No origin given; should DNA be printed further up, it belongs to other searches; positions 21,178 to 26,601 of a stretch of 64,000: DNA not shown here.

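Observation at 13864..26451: Cell-surface protein island including a 1707-aa beta-helix protein with duplicated His-rich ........(T/N)HTH modules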

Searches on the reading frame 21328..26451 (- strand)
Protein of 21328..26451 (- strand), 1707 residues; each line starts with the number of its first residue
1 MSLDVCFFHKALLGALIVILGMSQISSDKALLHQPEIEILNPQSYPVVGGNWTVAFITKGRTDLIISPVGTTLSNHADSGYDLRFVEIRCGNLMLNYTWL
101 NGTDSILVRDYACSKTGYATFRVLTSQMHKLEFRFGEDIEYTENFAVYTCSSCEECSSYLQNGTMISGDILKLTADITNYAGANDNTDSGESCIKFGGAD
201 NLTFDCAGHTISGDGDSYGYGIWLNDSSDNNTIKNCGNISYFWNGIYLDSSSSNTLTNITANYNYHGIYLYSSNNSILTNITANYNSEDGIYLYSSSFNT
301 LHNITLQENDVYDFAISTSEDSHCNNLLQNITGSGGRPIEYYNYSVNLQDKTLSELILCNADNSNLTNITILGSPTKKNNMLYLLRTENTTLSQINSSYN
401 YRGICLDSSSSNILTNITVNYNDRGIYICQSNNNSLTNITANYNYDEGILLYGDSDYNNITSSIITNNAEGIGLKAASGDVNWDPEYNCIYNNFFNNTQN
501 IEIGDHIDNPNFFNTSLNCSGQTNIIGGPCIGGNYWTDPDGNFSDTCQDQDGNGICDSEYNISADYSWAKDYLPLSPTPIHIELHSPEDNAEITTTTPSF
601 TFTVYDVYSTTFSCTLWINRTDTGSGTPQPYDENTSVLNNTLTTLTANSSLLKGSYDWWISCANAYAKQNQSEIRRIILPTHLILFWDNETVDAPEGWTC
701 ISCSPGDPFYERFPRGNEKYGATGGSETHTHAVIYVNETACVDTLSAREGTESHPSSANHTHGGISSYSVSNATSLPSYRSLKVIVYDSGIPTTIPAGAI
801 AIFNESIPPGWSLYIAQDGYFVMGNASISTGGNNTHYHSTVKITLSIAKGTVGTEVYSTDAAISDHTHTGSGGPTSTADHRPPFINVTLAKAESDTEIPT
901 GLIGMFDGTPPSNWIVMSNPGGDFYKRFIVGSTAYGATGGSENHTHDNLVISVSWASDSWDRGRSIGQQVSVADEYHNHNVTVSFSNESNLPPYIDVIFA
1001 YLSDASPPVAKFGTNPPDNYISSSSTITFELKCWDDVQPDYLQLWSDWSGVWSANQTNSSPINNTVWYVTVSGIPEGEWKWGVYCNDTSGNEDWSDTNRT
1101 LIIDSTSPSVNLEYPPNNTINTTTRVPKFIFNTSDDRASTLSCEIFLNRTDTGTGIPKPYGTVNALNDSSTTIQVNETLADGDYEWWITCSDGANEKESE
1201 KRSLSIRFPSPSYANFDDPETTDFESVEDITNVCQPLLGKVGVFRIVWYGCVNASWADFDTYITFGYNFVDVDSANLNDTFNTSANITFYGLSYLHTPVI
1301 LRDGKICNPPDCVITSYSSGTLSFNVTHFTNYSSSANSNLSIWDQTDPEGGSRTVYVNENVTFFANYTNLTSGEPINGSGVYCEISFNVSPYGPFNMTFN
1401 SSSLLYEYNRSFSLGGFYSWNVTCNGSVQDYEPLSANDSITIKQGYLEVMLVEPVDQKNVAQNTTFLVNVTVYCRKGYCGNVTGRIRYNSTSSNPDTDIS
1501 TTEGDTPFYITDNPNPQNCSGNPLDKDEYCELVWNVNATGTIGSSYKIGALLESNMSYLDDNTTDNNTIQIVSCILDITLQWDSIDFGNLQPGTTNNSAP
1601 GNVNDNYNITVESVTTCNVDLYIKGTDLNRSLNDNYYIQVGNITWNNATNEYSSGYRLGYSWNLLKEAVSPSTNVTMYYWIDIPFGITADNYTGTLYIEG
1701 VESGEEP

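Call 5: search_protein_families(library=pfam, proteins=[window:21328-26451:-], max_evalue=0.1)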
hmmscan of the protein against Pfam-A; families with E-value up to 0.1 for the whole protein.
window:21328-26451:- (1707 aa): 3 families
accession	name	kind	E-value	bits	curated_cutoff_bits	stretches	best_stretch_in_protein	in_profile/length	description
PF05048.19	NosD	-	4e-25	88.9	23.6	2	361-541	46-212/212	Periplasmic copper-binding protein (NosD)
PF13229.12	Beta_helix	-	8.1e-16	58.5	25.9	2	187-318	19-146/158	Right handed beta helix region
PF19077.6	Big_13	-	0.00046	21.1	27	1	1122-1201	24-94/102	Bacterial Ig-like domain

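Call 10: search_protein_families(library=ncbifam, proteins=[window:21328-26451:-], max_evalue=1)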
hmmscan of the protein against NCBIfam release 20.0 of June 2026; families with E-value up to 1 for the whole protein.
window:21328-26451:- (1707 aa): 1 family
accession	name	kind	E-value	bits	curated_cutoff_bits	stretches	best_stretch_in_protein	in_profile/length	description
TIGR03804.1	para_beta_helix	repeat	7.3e-10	38.4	19.45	3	267-309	1-42/44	parallel beta-helix repeat protein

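Call 39: find_encoding_contigs(protein=window:21328-26451:-, flank=10000, max_places=4)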
Protein window:21328-26451:- (1707 aa): no gene with exactly this product is on record in the collection.
